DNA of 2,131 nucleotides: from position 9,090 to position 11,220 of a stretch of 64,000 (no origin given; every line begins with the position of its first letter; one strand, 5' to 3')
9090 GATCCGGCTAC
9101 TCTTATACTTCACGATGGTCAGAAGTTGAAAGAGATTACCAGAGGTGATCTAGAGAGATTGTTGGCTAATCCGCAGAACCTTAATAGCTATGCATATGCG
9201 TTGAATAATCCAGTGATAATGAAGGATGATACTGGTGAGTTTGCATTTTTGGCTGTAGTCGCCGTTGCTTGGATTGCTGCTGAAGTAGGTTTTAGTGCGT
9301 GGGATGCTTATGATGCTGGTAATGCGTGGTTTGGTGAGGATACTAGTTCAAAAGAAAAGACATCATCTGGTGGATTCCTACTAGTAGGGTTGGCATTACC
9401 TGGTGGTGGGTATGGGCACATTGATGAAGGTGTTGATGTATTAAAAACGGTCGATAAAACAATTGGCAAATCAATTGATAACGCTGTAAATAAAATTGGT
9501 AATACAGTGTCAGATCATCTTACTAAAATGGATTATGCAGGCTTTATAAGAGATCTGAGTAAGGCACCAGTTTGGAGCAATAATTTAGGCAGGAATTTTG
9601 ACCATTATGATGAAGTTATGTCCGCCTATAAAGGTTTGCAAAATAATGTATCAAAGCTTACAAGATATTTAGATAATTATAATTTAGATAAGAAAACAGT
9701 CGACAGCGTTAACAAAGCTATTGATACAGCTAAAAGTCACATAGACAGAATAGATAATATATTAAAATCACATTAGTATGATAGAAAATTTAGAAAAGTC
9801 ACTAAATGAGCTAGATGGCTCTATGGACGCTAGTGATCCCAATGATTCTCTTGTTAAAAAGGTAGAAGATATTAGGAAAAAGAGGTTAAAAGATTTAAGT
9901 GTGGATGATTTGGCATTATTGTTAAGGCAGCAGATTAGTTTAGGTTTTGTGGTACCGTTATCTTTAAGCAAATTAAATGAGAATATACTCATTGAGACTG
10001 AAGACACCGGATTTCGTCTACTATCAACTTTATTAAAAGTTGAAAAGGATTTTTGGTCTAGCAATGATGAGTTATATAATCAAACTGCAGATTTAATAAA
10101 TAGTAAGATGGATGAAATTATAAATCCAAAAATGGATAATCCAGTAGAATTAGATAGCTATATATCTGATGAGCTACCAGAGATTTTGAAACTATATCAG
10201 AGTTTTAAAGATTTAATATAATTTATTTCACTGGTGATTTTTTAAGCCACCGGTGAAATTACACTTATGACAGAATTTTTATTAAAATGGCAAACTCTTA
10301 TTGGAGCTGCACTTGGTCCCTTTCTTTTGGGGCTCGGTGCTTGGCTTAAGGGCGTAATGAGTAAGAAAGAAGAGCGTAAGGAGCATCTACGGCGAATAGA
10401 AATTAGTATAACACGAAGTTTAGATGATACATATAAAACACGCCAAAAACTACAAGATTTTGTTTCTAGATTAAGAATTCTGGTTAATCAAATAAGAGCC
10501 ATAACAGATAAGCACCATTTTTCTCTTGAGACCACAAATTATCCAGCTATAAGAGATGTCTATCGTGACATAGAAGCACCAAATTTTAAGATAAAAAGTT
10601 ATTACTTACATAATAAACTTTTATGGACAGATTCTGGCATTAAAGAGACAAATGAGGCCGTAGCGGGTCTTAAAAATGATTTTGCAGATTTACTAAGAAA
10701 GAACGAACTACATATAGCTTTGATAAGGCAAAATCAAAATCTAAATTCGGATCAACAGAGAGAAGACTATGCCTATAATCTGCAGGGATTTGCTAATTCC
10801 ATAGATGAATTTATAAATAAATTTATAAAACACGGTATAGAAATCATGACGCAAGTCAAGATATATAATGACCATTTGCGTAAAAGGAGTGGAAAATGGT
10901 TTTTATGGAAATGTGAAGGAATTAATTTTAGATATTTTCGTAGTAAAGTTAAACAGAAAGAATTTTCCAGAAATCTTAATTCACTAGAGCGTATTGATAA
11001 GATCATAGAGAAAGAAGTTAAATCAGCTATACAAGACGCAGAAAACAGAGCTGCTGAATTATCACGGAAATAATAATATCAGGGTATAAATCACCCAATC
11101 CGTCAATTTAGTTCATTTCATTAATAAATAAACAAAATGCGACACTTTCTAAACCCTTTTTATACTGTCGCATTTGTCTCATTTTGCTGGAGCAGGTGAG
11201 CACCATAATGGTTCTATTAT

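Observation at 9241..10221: Unrecognised C-terminal toxin tip with two hydrophobic helices immediately after the RHS core, plus coupled acidic immunity ORF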

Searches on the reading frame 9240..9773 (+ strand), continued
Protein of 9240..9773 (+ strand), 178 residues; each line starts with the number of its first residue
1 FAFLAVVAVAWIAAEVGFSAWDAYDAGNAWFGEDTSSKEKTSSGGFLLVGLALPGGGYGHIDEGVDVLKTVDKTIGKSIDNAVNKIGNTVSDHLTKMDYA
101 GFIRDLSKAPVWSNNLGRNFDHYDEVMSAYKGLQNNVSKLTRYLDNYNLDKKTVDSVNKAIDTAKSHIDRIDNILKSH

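Call 71: search_solved_structures(query=A3, max_evalue=1, show_alignments=1)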
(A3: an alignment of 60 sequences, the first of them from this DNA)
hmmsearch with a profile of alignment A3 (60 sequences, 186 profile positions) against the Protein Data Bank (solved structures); distinct sequences matched with E-value up to 1: 14.
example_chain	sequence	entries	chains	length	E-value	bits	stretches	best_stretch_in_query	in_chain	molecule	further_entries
5j5v_B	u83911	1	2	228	6.4e-20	74.8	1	69-171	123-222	tRNA nuclease CdiA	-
8zyc_B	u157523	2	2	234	1.6e-17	67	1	69-171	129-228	tRNA nuclease CdiA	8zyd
5j43_F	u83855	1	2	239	1.6e-17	66.9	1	69-171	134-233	tRNA nuclease CdiA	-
8qaf_A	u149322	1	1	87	0.026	17.4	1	127-181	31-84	sc-apCC-8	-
4eij_A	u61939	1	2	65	0.3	13.9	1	128-180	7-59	P protein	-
4eru_A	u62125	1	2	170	0.34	13.7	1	128-183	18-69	YciF Bacterial Stress Response Protein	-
5ic0_A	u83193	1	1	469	0.58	13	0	106-155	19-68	Talin-1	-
6spb_I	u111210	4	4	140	0.71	12.7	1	71-113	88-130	50S ribosomal protein L11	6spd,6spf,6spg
7unr_J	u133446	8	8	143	0.73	12.6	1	71-113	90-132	50S ribosomal protein L11 | Large ribosomal subunit protein uL10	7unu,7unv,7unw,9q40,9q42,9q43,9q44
4w8p_A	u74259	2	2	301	0.75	12.6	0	106-155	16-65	Talin-1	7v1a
7zw4_A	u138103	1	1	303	0.75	12.6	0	106-155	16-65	Talin-1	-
2x0c_A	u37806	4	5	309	0.77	12.6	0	106-155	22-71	TALIN-1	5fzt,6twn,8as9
8xo4_B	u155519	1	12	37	0.87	12.4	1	155-184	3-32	Measles virus fusion inhibitor M1EK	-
6gy8_A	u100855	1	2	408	0.91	12.3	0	134-181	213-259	XaxA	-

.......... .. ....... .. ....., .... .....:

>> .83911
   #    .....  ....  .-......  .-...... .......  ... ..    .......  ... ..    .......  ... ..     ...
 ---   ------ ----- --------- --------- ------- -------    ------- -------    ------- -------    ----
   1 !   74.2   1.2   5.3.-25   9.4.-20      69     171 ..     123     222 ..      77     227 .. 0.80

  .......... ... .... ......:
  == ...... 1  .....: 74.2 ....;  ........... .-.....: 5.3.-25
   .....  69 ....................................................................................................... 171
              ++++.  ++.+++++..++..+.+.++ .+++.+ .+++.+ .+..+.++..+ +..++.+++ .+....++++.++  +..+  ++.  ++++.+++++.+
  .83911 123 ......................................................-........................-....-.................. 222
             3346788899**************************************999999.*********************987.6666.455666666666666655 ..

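Call 72: find_encoding_contigs(protein=P0161, flank=4000, max_places=2)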
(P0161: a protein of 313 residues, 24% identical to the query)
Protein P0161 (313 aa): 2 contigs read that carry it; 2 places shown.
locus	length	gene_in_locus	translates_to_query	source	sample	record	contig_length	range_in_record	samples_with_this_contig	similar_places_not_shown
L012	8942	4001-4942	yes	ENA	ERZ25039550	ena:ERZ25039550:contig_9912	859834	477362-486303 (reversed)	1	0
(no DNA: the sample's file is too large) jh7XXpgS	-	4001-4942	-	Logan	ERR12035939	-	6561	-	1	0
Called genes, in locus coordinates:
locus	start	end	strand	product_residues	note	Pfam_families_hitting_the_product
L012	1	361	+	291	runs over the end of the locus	-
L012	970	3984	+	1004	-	PF25023:TEN_YD-shell (faint), PF05593:RHS_repeat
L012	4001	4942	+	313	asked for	PF25023:TEN_YD-shell, PF15605:Ntox28 (weak)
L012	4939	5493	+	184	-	PF02985:HEAT (faint), PF13646:HEAT_2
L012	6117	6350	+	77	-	PF19891:DUF6364 (weak)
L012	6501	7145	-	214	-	PF00440:TetR_N, PF16925:TetR_C_13 (weak)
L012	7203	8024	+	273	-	PF00106:adh_short, PF08659:KR, PF01370:Epimerase, PF13561:adh_short_C2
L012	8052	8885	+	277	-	PF00106:adh_short, PF01370:Epimerase, PF08659:KR (faint), PF13460:NAD_binding_10 (faint), PF13561:adh_short_C2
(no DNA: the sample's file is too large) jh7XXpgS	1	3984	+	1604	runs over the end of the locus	PF25023:TEN_YD-shell (weak), PF05593:RHS_repeat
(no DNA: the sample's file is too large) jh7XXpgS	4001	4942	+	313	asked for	PF25023:TEN_YD-shell, PF15605:Ntox28 (weak)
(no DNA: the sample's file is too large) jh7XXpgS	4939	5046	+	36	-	?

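Call 73: find_encoding_contigs(protein=P0158, flank=4000, max_places=2)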
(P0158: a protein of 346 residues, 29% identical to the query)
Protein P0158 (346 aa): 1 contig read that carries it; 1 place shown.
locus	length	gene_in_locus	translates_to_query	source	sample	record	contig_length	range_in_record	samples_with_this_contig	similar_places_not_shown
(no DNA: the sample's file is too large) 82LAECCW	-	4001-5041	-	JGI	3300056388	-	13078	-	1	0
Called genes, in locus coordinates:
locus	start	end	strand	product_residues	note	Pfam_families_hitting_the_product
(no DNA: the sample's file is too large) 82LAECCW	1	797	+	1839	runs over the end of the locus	PF20148:DUF6531 (faint), PF05593:RHS_repeat (faint), PF25023:TEN_YD-shell (faint)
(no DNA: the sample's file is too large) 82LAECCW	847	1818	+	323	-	PF25023:TEN_YD-shell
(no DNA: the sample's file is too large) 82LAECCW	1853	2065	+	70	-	-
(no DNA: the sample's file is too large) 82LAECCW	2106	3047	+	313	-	PF25023:TEN_YD-shell (weak)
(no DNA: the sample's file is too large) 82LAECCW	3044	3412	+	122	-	PF09450:DUF2019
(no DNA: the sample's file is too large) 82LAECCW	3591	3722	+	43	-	-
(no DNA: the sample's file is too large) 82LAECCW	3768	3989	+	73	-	-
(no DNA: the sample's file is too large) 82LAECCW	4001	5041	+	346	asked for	PF25023:TEN_YD-shell, PF15605:Ntox28 (weak)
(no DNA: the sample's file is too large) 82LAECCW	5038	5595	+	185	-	PF02985:HEAT (faint), PF13646:HEAT_2 (weak)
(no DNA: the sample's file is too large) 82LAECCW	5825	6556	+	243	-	PF06941:NT5C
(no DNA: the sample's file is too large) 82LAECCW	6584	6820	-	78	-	-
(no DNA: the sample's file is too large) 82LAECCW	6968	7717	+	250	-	?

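Call 74: find_encoding_contigs(protein=P0176, flank=4000, max_places=2)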
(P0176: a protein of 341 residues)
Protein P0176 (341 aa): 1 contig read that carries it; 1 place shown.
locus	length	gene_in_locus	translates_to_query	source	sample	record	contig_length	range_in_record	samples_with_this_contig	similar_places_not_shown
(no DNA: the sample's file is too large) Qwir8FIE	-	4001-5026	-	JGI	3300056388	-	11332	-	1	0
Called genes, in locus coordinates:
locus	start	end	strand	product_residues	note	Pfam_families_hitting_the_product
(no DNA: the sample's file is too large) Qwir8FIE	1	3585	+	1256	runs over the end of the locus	PF19190:BACON_2 (faint), PF25778:DUF7948, PF06739:SBBP (weak), PF03160:Calx-beta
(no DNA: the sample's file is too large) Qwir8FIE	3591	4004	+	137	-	-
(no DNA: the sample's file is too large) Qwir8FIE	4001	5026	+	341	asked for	PF15605:Ntox28 (weak)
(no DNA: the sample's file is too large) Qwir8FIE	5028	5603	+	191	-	PF02985:HEAT (faint), PF13646:HEAT_2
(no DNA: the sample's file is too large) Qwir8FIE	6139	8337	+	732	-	PF00912:Transgly, PF00905:Transpeptidase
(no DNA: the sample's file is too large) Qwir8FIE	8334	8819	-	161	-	PF05163:DinB (weak), PF12867:DinB_2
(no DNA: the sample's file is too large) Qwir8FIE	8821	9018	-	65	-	-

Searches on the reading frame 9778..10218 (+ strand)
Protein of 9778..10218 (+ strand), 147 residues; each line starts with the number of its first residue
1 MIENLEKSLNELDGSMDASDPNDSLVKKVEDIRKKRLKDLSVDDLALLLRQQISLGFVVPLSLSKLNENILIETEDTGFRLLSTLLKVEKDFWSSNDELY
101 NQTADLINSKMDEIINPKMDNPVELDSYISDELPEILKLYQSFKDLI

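Call 8: search_protein_families(library=pfam, proteins=[window:9778-10218:+], max_evalue=1)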
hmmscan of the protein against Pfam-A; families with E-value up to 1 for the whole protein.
window:9778-10218:+ (147 aa): 1 family
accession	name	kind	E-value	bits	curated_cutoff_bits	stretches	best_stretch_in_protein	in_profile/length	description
PF18616.6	CdiI_3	-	3.6e-14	52.9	28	1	20-101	12-93/95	CDI immunity proteins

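Call 9: search_protein_families(library=ncbifam, proteins=[window:9778-10218:+], max_evalue=1)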
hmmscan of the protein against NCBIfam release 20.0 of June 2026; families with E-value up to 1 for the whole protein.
window:9778-10218:+ (147 aa): 2 families
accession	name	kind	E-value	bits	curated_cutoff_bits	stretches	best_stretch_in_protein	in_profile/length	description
NF038096.1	thylak_slr1796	equivalog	0.022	14.3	140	1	94-139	61-106/157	thylakoid membrane photosystem I accumulation factor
NF009147.0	PRK12496.1-4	equivalog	0.11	11.9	311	1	14-48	51-85/170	hypothetical protein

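Call 11: search_solved_structures(query=window:9778-10218:+, max_evalue=10, show_alignments=2)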
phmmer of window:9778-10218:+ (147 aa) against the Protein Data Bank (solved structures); distinct sequences matched with E-value up to 10: 5.
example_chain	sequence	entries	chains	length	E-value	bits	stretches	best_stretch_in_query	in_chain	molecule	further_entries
3bg2_A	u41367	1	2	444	0.073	16.6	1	51-130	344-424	DGTP triphosphohydrolase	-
7tu3_A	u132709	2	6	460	0.078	16.5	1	51-130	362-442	dGTP triphosphohydrolase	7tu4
7tu1_A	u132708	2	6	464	0.079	16.5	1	51-130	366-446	dGTP triphosphohydrolase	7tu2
7tu0_A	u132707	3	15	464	0.079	16.5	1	51-130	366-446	dGTP triphosphohydrolase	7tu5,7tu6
7tu7_A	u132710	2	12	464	0.079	16.5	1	51-130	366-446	dGTP triphosphohydrolase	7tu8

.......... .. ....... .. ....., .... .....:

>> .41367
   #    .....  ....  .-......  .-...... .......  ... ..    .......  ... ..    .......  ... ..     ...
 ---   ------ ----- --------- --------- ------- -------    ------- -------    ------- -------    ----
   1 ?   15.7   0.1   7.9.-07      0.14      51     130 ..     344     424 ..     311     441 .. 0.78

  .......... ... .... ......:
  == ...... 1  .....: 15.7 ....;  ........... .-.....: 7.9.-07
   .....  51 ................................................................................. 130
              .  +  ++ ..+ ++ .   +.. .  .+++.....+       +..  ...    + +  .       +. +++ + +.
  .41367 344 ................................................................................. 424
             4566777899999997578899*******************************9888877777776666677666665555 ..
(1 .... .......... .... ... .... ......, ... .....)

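Call 31: find_homologous_proteins(query=window:9778-10218:+, max_evalue=0.001)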
Query window:9778-10218:+ (147 aa): 5 proteins with E <= 0.001 among 59 candidates.
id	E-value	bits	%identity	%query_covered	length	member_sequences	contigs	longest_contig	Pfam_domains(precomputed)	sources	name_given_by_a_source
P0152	1.9e-83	295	100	100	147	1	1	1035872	PF18616.7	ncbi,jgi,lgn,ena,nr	ncbi:hypothetical protein KKH39_03020 [Patescibacteria group bacterium]|nr:hypothetical protein [Pat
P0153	2.4e-66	240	81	99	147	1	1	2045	PF18616.7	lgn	-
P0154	4.3e-62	226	77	97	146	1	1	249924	PF18616.7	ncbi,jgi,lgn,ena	ncbi:MAG: contact-dependent growth inhibition system immunity protein [Patescibacteria group bacteri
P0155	8.6e-58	212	73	99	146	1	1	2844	PF18616.7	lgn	-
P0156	1.4e-54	202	68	97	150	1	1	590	PF18616.7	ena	-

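Call 33: find_encoding_contigs(protein=P0154, flank=10000)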
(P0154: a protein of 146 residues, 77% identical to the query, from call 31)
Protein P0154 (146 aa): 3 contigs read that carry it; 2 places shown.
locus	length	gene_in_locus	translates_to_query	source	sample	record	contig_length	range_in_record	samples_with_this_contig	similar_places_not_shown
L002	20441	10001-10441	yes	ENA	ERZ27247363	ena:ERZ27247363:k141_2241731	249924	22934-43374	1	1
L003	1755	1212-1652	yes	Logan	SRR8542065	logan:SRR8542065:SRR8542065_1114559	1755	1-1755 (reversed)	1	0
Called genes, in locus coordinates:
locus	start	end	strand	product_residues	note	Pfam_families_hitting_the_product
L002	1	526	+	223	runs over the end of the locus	PF01726:LexA_DNA_bind, PF00717:Peptidase_S24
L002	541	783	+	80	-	PF09954:DUF2188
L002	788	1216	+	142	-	-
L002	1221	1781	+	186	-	PF08937:ThsB_TIR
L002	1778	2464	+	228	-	-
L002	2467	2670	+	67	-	-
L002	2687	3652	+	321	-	-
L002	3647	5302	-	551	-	PF00239:Resolvase, PF07508:Recombinase, PF13408:Zn_ribbon_recom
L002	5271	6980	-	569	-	PF00239:Resolvase, PF07508:Recombinase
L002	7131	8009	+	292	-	PF14449:PT-TG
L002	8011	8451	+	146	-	-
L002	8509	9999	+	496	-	PF15605:Ntox28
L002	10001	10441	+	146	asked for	PF18616:CdiI_3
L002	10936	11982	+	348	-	PF25023:TEN_YD-shell (weak)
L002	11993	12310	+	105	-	-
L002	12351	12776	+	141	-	PF24722:DUF7674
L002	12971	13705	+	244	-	-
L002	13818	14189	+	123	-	-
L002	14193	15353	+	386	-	PF00162:PGK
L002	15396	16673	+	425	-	PF03952:Enolase_N, PF00113:Enolase_C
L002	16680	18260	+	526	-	PF01676:Metalloenzyme, PF06415:iPGM_N, PF01663:Phosphodiest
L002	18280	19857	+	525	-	PF01676:Metalloenzyme, PF06415:iPGM_N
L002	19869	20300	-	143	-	PF02681:DUF212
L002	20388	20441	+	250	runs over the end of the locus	PF02673:BacA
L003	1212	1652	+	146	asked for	PF18616:CdiI_3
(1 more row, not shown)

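Call 34: find_encoding_contigs(protein=P0153, flank=5000)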
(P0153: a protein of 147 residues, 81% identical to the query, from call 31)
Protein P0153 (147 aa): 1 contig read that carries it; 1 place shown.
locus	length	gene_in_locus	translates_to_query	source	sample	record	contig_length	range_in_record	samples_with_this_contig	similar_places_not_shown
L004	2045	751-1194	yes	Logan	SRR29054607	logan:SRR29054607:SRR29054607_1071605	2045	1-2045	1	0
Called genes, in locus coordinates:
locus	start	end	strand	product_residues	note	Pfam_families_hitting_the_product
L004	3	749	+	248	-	?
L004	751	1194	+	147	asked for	PF18616:CdiI_3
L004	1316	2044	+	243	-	?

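Call 35: find_encoding_contigs(protein=P0155, flank=5000)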
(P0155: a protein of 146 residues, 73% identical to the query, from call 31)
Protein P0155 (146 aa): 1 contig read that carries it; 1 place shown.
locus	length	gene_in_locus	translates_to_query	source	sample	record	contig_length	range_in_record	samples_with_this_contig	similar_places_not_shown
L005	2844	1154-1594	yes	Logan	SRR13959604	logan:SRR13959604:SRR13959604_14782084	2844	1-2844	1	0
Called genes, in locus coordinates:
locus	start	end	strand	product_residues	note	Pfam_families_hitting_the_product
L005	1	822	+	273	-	?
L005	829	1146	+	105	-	PF14206:Cys_rich_CPCC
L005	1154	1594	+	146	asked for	PF18616:CdiI_3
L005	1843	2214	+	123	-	-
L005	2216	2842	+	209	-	?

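Call 56: predict_structure(alignment_id=A5)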
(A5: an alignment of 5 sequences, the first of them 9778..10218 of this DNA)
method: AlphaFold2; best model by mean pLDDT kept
length: 147 residues; sequences in the alignment: 5
mean_pLDDT: 76.0   pTM: 0.70
mean pLDDT of the five models: 76.0, 51.2, 50.8, 48.9, 48.7
residues with pLDDT >= 90: 10; 70-90: 106; 50-70: 17; < 50: 14
segments of 3 or more residues with pLDDT < 50: 1-11
pLDDT, mean of each block of 10 residues (from residue 1): 36 61 77 76 85 83 77 59 87 90 88 77 78 85 83
secondary structure, 60 per line:
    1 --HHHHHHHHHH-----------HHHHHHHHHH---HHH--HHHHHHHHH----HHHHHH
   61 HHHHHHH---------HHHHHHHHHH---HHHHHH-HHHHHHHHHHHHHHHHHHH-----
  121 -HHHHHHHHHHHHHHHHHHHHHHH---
elements in order: H3-12 H24-33 H42-50 H55-67 H77-86 H90-95 H97-115 H122-144

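Call 59: fold_search(model_id=the predicted structure, library=pdb)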
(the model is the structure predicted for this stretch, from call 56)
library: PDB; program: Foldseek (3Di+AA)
matches with E <= 10: 388; with E <= 0.001: 0
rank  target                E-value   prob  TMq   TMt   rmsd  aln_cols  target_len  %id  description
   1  5j5v_C                3.3e-02  1.00  0.56  0.66   7.7       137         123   19  CdiA-CT from uropathogenic Escherichia coli in complex with cognate immunity protein and CysK (released 2016-07-27)
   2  5j5v_F                6.4e-02  1.00  0.52  0.59   7.9       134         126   20  CdiA-CT from uropathogenic Escherichia coli in complex with cognate immunity protein and CysK (released 2016-07-27)
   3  2ggf_MODEL_1_A        1.3e-01  0.60  0.27  0.28  11.9       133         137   19  Solution structure of the MA3 domain of human Programmed cell death 4 (released 2007-04-24)
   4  2hm8_MODEL_1_A        2.2e-01  0.47  0.28  0.29  13.9       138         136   16  Solution Structure of the C-terminal MA-3 domain of Pdcd4 (released 2007-02-20)
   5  2ion                  2.5e-01  0.63  0.31  0.33  11.1       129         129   19  Crystal structure of the C-terminal MA3 domain of Pdcd4 (mouse); form2 (released 2006-11-14)
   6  2iol_A                3.8e-01  0.60  0.33  0.36  11.0       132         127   17  Crystal structure of the C-terminal MA3 domain of Pdcd4 (mouse); form 1 (released 2006-11-14)
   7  3d9m_A                5.2e-01  0.63  0.37  0.39  10.5       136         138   10  Snapshots of the RNA processing factor SCAF8 bound to different phosphorylated forms of the Carboxy-Terminal Domain of (released 2008-06-10)
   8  3jch_C                5.4e-01  0.12  0.19  0.11  18.3       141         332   20  Cryo-EM structure of the magnesium channel CorA in the magnesium-free, asymmetric open state II (released 2016-02-17)
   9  8e12_B                5.7e-01  0.66  0.39  0.36   7.2       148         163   13  Homotrimeric variant of tcTRP9, BGL14 (released 2023-04-12)
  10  1py1_C                6.6e-01  0.47  0.35  0.36  10.2       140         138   14  Complex of GGA1-VHS domain and beta-secretase C-terminal phosphopeptide (released 2003-11-04)
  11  8snb_6A               7.7e-01  0.72  0.41  0.29   6.0       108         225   15  atomic model of sea urchin sperm doublet microtubule (48-nm periodicity) (released 2023-06-28)
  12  8tme_C                7.7e-01  0.12  0.19  0.12  18.0       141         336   16  Cryo-EM structure of CorA in complex with conformation-specific synthetic antibody C18 and 100 uM MgCl2, State MG0.1-1 (released 2025-02-12)
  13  8snb_6C               8.5e-01  0.66  0.39  0.28   6.0       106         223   14  atomic model of sea urchin sperm doublet microtubule (48-nm periodicity) (released 2023-06-28)
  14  3f7d_A                9.4e-01  0.18  0.29  0.21  13.8       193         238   12  SF-1 LBD bound by phosphatidylcholine (released 2008-12-09)
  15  8g9j                  9.9e-01  0.66  0.43  0.34   8.0       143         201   16  Geometrically programmable nanomaterial construction using regularized protein building blocks (released 2024-03-13)
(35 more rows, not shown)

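Call 81: search_protein_families(library=padloc, proteins=[window:9778-10218:+], max_evalue=0.01)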
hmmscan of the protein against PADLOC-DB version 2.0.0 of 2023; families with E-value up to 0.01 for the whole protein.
window:9778-10218:+ (147 aa): 0 families

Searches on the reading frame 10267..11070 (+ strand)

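Call 8: search_protein_families(library=pfam, proteins=[window:10267-11070:+], max_evalue=1)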
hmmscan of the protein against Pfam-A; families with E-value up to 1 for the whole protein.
window:10267-11070:+ (268 aa): 1 family
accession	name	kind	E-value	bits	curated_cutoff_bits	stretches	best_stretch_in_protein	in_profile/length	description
PF24212.1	DUF7433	-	0.11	12.6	24.2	0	159-181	27-49/51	Family of unknown function (DUF7433)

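Call 9: search_protein_families(library=ncbifam, proteins=[window:10267-11070:+], max_evalue=1)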
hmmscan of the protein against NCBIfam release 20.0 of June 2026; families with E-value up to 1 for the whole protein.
window:10267-11070:+ (268 aa): 5 families
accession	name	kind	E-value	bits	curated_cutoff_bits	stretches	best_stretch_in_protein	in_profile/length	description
NF005630.0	PRK07377.1-6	equivalog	0.062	13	149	1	65-100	90-125/187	hypothetical protein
NF052422.1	translocon_SseB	equivalog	0.075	13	155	1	156-190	20-54/151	type III secretion system translocon protein SseB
NF047970.1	Leptolysin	equivalog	0.079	11.7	950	1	100-173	56-129/480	M43 family metalopeptidase leptolysin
NF045995.1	MAG0865_DivIVA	hypoth_equivalog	0.28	11.4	55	1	178-206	24-52/69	MAG0865 family DivIVA-related protein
NF052432.1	TC0500_fam_Inc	equivalog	0.65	9.3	240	0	231-267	114-150/214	TC0500 family inclusion membrane protein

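Call 81: search_protein_families(library=padloc, proteins=[window:10267-11070:+], max_evalue=0.01)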
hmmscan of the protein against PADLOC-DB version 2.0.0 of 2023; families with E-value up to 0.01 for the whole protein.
window:10267-11070:+ (268 aa): 0 families
